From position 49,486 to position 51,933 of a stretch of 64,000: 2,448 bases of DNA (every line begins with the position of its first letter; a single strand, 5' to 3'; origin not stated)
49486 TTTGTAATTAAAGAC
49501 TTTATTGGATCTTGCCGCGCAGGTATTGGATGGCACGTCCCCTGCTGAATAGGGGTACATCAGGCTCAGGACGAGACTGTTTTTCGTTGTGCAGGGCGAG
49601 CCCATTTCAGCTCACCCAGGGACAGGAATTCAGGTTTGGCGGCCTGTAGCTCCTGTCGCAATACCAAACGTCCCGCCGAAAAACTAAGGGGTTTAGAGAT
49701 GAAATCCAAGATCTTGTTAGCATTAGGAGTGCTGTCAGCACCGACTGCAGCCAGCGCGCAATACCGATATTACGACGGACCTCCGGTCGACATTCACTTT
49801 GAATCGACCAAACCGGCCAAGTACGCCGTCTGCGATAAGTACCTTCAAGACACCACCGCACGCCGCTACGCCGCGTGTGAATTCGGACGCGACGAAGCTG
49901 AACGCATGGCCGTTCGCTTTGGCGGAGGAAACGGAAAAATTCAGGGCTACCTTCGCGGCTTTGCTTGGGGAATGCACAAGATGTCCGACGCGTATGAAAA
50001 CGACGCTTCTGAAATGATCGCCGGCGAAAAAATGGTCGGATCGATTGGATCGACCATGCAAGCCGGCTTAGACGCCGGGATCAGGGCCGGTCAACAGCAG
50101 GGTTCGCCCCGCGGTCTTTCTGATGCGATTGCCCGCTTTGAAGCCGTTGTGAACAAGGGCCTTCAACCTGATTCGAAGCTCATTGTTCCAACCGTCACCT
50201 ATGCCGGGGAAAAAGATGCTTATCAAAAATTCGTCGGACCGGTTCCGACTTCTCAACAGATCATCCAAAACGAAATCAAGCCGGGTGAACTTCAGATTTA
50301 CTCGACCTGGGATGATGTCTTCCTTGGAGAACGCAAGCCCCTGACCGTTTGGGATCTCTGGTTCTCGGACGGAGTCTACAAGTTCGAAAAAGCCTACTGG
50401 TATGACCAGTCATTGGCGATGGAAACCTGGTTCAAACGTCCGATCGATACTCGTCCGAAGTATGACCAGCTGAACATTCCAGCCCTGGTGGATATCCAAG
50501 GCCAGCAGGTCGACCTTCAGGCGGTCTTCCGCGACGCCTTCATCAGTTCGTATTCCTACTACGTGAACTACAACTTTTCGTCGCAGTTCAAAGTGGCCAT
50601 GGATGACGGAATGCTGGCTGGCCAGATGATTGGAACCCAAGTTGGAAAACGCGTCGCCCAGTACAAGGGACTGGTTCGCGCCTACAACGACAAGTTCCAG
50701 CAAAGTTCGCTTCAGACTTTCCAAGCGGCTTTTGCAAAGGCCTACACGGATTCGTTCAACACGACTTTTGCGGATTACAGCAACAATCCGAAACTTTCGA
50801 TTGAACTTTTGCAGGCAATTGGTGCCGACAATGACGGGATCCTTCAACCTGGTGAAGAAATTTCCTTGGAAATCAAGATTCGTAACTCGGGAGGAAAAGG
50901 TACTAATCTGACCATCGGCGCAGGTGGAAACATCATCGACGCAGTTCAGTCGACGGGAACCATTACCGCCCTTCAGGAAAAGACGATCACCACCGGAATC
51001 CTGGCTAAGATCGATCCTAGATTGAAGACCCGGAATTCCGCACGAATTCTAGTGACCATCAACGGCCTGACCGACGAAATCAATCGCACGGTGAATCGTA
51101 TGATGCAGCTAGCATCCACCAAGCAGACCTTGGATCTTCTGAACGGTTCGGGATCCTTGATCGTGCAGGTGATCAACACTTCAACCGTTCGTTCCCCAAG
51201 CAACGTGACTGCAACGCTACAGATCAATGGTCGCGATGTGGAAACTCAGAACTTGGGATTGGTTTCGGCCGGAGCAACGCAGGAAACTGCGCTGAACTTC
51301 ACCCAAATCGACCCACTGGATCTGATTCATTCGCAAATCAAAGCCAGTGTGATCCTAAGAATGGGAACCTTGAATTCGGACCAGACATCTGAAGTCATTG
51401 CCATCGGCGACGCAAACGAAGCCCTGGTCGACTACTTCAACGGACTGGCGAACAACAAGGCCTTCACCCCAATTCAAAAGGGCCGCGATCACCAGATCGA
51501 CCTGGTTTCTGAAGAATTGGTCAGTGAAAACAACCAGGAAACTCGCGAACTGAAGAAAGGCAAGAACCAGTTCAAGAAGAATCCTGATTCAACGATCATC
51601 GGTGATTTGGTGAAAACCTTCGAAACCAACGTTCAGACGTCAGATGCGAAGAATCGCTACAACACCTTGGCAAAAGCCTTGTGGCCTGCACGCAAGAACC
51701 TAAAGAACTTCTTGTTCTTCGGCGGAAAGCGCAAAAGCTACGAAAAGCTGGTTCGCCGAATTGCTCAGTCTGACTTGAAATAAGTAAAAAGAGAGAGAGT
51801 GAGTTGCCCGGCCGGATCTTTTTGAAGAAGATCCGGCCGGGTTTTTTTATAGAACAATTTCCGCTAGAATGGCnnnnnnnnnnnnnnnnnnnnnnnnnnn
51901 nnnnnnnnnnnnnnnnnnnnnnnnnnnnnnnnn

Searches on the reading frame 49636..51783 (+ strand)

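Call 3: search_protein_families(library=pfam, proteins=[window:49636-51783:+], max_evalue=1)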
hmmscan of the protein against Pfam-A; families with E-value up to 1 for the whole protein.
window:49636-51783:+ (715 aa): 3 families
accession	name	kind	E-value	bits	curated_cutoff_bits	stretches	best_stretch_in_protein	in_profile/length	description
PF25560.1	DUF7932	-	0.031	15.1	27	1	397-496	12-110/130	Domain of unknown function (DUF7932)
PF07705.17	CARDB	-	0.071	13.8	22.7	0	510-557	25-71/101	CARDB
PF09811.14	Yae1_N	-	0.88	9.8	27.5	0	143-170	4-31/39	Essential protein Yae1, N terminal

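Call 4: search_protein_families(library=ncbifam, proteins=[window:49636-51783:+], max_evalue=1)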
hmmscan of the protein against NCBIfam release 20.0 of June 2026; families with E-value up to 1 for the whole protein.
window:49636-51783:+ (715 aa): 4 families
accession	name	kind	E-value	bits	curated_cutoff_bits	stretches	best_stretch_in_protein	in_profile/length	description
NF042969.1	AcxyGlmanDactase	equivalog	0.066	12.1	500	1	324-367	151-195/323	bifunctional acetylxylan esterase/glucomannan deacetylase AxeC2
NF051483.1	PA0613_fam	equivalog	0.076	13.3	100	1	120-187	9-77/119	PA0613 family protein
NF009925.1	PRK13386.1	equivalog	0.46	9.7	192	0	142-162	64-84/228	flagellar assembly protein FliH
NF004266.1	PRK05687.1-1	equivalog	0.6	9.5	260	0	141-173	66-98/230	flagellar assembly protein FliH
